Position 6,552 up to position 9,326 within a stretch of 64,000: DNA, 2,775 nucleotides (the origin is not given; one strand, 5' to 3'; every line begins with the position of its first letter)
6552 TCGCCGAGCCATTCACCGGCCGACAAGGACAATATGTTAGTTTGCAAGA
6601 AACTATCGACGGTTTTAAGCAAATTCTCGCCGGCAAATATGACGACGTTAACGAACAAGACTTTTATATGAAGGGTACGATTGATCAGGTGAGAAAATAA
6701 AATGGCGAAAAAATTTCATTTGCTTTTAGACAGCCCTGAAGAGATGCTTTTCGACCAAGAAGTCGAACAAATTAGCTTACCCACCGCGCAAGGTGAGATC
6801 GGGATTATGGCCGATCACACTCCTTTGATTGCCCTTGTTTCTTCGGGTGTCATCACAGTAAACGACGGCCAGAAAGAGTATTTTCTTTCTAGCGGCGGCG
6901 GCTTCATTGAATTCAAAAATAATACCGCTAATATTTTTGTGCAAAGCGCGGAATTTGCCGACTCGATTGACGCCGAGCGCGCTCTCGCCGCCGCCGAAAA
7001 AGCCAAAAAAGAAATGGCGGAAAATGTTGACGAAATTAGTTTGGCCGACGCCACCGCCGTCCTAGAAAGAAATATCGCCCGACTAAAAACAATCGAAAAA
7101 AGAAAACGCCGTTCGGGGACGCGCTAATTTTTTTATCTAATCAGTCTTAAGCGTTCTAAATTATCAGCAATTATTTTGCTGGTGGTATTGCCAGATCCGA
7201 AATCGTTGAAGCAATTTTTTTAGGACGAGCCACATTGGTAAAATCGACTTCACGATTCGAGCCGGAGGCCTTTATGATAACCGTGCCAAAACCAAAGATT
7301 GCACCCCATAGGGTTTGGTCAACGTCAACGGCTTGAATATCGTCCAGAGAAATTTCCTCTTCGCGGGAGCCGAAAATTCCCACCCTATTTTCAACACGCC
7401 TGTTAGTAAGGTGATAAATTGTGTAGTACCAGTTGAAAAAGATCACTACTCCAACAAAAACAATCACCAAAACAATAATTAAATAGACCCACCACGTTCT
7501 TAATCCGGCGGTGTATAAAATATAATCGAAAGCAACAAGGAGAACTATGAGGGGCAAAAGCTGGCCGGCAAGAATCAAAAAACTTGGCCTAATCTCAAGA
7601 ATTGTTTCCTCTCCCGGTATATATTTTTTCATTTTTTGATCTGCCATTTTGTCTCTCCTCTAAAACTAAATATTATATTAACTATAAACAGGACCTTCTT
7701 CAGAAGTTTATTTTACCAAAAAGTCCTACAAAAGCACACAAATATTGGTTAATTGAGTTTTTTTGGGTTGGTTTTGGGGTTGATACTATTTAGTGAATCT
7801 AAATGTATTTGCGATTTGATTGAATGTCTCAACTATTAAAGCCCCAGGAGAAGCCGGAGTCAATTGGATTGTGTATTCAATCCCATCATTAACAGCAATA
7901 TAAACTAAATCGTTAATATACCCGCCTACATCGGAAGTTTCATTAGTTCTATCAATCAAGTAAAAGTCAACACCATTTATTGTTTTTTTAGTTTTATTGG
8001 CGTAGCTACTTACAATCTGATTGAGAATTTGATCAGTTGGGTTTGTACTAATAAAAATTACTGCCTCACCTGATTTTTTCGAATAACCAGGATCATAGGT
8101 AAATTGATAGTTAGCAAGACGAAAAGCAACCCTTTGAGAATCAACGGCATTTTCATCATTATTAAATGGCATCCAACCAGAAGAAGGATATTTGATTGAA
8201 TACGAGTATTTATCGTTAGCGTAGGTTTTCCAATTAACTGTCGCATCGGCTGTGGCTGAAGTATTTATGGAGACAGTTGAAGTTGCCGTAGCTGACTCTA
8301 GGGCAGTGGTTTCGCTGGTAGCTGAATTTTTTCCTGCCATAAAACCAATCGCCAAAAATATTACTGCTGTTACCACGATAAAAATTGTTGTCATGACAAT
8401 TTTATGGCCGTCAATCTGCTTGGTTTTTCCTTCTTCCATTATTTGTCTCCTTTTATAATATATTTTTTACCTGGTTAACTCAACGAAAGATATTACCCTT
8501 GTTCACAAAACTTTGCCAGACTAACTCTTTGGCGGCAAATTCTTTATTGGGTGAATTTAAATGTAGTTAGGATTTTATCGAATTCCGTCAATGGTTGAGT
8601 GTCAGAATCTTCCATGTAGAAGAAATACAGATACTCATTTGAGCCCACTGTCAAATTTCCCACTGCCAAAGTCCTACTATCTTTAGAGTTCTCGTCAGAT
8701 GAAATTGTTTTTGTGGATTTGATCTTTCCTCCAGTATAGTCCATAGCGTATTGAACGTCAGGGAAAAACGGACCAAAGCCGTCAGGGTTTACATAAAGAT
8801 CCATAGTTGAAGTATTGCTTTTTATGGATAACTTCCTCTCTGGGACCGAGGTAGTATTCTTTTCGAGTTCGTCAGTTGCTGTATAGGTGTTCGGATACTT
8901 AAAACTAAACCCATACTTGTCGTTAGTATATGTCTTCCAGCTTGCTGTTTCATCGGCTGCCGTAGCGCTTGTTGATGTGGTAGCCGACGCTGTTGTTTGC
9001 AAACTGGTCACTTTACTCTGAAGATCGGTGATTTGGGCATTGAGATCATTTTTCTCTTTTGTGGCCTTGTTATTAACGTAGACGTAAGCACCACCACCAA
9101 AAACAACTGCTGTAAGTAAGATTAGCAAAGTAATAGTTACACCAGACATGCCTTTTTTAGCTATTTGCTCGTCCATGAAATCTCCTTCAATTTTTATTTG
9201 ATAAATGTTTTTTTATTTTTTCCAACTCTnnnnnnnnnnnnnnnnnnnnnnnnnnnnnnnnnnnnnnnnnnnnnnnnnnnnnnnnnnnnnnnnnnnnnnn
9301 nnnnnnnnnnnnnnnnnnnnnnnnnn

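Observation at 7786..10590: Tandem array of four paralogous membrane-anchored proteins with near-identical N-terminal modules and divergent C-terminal domains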

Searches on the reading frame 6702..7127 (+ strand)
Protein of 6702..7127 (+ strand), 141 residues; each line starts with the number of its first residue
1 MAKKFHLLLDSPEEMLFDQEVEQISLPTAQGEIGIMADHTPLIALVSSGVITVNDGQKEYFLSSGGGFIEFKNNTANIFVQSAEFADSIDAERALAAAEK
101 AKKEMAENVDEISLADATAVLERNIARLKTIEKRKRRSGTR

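Call 77: find_encoding_contigs(protein=window:6702-7127:+, flank=6000, max_places=10)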
Protein window:6702-7127:+ (141 aa): 2 contigs read that carry it; 2 places shown.
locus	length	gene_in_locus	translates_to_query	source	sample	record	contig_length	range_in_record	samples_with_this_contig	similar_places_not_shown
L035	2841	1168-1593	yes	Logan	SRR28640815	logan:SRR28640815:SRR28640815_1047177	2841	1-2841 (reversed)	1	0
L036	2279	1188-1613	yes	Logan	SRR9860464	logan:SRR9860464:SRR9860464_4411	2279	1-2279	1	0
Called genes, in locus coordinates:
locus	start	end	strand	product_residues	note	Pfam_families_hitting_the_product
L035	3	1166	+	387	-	?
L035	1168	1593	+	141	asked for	PF02823:ATP-synt_DE_N, PF00401:ATP-synt_DE (weak)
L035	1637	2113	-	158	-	PF03703:bPH_2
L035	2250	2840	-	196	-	?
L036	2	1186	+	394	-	?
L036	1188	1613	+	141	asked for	PF02823:ATP-synt_DE_N, PF00401:ATP-synt_DE (weak)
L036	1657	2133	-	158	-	PF03703:bPH_2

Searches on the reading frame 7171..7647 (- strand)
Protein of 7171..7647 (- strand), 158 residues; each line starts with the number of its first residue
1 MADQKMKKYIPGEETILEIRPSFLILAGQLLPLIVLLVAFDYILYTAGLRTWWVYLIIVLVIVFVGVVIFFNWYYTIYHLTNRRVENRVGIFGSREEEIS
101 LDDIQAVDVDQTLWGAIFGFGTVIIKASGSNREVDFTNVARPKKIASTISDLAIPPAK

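Call 7: search_protein_families(library=pfam, proteins=[window:7171-7647:-], max_evalue=1)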
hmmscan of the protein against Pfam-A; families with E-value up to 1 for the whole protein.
window:7171-7647:- (158 aa): 9 families
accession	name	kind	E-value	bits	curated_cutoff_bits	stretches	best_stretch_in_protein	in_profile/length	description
PF03703.20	bPH_2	-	4.6e-15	56.1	22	1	73-149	1-78/78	Bacterial PH domain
PF11337.13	DUF3139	-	0.0063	17.5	27.3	1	51-105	3-54/83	Protein of unknown function (DUF3139)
PF23494.1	bPH_10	-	0.0072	16.2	27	1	46-111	50-114/151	YqeB-like bacterial PH domain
PF04932.20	Wzy_C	-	0.037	14.2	31.7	1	25-97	11-86/149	O-Antigen ligase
PF06002.17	CST-I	-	0.04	13.8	25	1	62-149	46-134/295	Alpha-2,3-sialyltransferase (CST-I)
PF20563.3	DUF6773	-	0.057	13.7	27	1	33-88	98-154/163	Family of unknown function (DUF6773)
PF14470.12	bPH_3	-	0.072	14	23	1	76-139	23-83/95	Bacterial PH domain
PF20990.2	DUF2207_C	-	0.17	12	33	1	33-78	146-192/247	Predicted membrane protein (DUF2207) C-terminal domain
PF13567.11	DUF4131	-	0.69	10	31.6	1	21-74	4-53/165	Domain of unknown function (DUF4131)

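Call 76: find_encoding_contigs(protein=window:7171-7647:-, flank=6000, max_places=10)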
Protein window:7171-7647:- (158 aa): 2 contigs read that carry it; 2 places shown.
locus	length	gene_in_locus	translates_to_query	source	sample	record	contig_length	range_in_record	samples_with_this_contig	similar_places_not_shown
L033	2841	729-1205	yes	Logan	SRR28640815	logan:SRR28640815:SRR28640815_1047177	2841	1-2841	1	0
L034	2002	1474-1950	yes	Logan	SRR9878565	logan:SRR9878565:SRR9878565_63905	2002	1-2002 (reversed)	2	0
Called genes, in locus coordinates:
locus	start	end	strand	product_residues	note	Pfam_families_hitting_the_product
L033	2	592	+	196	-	?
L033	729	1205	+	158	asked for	PF03703:bPH_2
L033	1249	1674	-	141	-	PF02823:ATP-synt_DE_N, PF00401:ATP-synt_DE (weak)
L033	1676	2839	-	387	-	?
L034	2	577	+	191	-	?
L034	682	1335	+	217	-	-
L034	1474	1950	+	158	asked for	PF03703:bPH_2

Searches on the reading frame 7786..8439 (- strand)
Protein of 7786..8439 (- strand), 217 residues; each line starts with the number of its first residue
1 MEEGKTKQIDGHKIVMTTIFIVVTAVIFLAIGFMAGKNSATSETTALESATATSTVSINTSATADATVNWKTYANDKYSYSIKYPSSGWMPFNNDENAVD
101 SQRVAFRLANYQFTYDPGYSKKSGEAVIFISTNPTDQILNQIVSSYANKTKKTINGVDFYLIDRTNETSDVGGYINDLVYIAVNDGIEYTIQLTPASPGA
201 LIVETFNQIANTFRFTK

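Call 7: search_protein_families(library=pfam, proteins=[window:7786-8439:-], max_evalue=1)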
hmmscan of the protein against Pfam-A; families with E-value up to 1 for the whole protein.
window:7786-8439:- (217 aa): 3 families
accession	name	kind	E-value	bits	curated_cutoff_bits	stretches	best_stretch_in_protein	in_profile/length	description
PF18933.6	PsbP_2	-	3.9e-05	24.2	27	1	21-215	2-184/184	PsbP-like protein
PF11185.13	DUF2971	-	0.19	13.6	22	1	70-154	2-65/89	Protein of unknown function (DUF2971)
PF21827.1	New_glue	-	0.41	10.9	31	1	20-67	4-50/94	New glue protein family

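Call 24: search_protein_families(library=ncbifam, proteins=[window:7786-8439:-], max_evalue=1)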
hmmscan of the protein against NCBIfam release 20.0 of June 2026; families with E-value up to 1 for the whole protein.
window:7786-8439:- (217 aa): 2 families
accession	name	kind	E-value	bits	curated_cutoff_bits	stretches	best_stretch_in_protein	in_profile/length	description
TIGR03931.1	T7SS_Rv3446c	hypoth_equivalog_domain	0.022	15.1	47.6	1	15-91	5-76/194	type VII secretion-associated protein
NF033802.1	AimP_fam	subfamily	0.16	12.2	35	1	18-44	3-28/43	lysogeny pheromone AimP family peptide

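Call 64: list_cluster_members(proteins=[P0001, P0005, window:7786-8439:-])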
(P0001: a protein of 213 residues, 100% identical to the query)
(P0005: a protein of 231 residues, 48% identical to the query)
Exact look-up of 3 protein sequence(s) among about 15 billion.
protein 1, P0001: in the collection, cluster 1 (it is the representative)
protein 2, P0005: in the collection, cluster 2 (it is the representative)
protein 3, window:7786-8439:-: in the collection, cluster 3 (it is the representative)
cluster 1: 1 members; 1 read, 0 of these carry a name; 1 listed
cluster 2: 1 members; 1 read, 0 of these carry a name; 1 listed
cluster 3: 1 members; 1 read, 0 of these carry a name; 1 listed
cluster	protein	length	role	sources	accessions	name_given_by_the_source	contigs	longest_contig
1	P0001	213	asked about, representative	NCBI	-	-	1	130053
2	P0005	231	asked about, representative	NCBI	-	-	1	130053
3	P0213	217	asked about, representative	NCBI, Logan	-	-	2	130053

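Call 79: search_protein_families(library=padloc, proteins=[window:7786-8439:-], max_evalue=0.1)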
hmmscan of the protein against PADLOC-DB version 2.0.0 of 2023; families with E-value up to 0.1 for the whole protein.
window:7786-8439:- (217 aa): 1 family
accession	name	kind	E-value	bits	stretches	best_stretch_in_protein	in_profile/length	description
PDLC00206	HamC2|HamC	-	0.012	13.2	1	132-170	38-77/239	DUF3223 domain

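Call 80: search_protein_families(library=phrogs, proteins=[window:7786-8439:-], max_evalue=0.1)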
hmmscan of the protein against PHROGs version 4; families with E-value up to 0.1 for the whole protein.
window:7786-8439:- (217 aa): 3 families
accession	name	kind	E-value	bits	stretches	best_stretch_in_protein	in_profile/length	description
phrog_8545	-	moron, auxiliary metabolic gene and host takeover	0.01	16.6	1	2-68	2-69/177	superinfection exclusion Sie-like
phrog_11819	-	unknown function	0.035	15.6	1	82-105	28-50/63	-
phrog_29057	-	unknown function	0.057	13.9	1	35-101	136-201/209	-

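Call 84: find_homologous_proteins(query=window:7786-8439:-)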
Query window:7786-8439:- (217 aa): 2 proteins with E <= 0.001 among 188 candidates.
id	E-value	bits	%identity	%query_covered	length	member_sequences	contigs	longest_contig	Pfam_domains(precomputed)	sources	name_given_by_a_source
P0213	2.9e-135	466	100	100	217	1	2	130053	-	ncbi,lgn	-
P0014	3.5e-75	270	64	90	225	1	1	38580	-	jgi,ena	-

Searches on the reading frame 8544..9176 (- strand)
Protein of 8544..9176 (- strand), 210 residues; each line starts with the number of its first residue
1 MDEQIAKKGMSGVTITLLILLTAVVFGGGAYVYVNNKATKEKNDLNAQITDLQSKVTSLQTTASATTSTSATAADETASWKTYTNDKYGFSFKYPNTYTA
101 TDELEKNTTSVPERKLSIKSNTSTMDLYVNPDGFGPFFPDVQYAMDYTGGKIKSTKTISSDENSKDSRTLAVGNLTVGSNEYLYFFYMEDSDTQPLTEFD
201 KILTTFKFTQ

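Call 7: search_protein_families(library=pfam, proteins=[window:8544-9176:-], max_evalue=1)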
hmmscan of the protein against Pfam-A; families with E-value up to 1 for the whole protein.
window:8544-9176:- (210 aa): 6 families
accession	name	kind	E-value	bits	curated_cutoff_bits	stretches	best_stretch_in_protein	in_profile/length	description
PF18933.6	PsbP_2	-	3.5e-05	24.3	27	1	50-105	16-69/184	PsbP-like protein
PF16888.10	YwqH-like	-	0.0096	16.6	33.7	1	38-87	8-57/123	YwqH-like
PF14851.11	FAM176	-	0.056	13.7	31.5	1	5-107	22-120/152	FAM176 family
PF14362.11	DUF4407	-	0.094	12.4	31.3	1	34-112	128-204/297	Domain of unknown function (DUF4407)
PF14662.11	KASH_CCD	-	0.13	12.6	43.3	1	35-78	90-133/191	Coiled-coil region of CCDC155 or KASH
PF04728.18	LPP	-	0.26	12.1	29.1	1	43-77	3-37/53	Lipoprotein leucine-zipper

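Call 24: search_protein_families(library=ncbifam, proteins=[window:8544-9176:-], max_evalue=1)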
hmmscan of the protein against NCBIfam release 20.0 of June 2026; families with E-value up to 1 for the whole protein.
window:8544-9176:- (210 aa): 6 families
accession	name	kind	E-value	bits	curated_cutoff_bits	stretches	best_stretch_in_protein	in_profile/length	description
NF042931.1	SAG1386_EF1546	equivalog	0.0042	17.2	80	1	13-80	31-87/158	SAG1386/EF1546 family surface-associated protein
NF040598.1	Ala_zip_lipo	subfamily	0.0044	17.5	43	1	19-75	8-63/90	Lpp/OprI family alanine-zipper lipoprotein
NF050010.1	Zn_HExGHH_YpfJ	equivalog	0.011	15.3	250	1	8-103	23-115/285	KPN_02809 family neutral zinc metallopeptidase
NF040946.1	PSII_PsbP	equivalog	0.011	15.3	60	1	65-102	12-49/180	photosystem II reaction center PsbP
NF007637.0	PRK10302.1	equivalog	0.015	14.6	412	1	49-108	19-78/272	hypothetical protein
NF005591.0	PRK07318.1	equivalog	0.021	14.1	435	1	9-132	275-388/466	dipeptidase PepV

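Call 79: search_protein_families(library=padloc, proteins=[window:8544-9176:-], max_evalue=0.1)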
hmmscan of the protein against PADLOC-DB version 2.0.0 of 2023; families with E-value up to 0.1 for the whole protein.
window:8544-9176:- (210 aa): 0 families

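Call 80: search_protein_families(library=phrogs, proteins=[window:8544-9176:-], max_evalue=0.1)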
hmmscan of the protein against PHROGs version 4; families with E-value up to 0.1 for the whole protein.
window:8544-9176:- (210 aa): 7 families
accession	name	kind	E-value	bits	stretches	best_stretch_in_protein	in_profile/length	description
phrog_24853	-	unknown function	0.0019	19.3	1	38-87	15-64/85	-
phrog_739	-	lysis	0.0094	17.2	1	14-72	5-59/122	Rz-like spanin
phrog_21483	-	unknown function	0.013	16.1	1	34-130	178-271/303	-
phrog_8097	-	DNA, RNA and nucleotide metabolism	0.034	13.8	1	19-113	450-541/598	exonuclease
phrog_5151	-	lysis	0.036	15.4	1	16-77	9-63/111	Rz-like spanin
phrog_568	-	DNA, RNA and nucleotide metabolism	0.061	14.9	1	20-44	14-38/83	plasmid stability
phrog_25850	-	unknown function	0.077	14.3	0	117-154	8-47/91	-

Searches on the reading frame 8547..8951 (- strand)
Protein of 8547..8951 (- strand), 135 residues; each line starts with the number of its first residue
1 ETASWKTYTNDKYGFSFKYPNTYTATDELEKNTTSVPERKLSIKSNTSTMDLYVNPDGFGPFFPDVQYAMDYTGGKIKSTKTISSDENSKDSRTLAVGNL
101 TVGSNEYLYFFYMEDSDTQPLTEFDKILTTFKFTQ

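Call 59: search_protein_representatives(protein=window:8547-8951:-)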
Query: 135 residues. Proteins with E-value up to 0.001 (for the whole library): 1321; up to 1e-10: 81; up to 1e-30: 1. The best 150 are listed.
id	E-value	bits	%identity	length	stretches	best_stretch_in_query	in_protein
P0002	1.4e-82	290.5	100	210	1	1-135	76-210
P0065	6.9e-30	120.2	46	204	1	2-135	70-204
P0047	9.3e-29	116.5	45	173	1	1-134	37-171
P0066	6.5e-21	91.2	41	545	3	2-134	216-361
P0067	2.2e-20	89.5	43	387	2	2-135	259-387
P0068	2.0e-17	79.9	37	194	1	2-132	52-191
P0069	2.2e-17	79.8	42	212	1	2-135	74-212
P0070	2.4e-17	79.7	39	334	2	2-134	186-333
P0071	3.4e-17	79.1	46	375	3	1-95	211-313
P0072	2.3e-16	76.5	43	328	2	2-134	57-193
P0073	3.4e-16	75.9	42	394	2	1-135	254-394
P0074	4.0e-16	75.7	41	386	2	2-134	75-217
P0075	7.9e-16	74.7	39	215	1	1-135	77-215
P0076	1.4e-15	74.0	37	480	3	1-135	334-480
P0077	1.4e-15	74.0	37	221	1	1-135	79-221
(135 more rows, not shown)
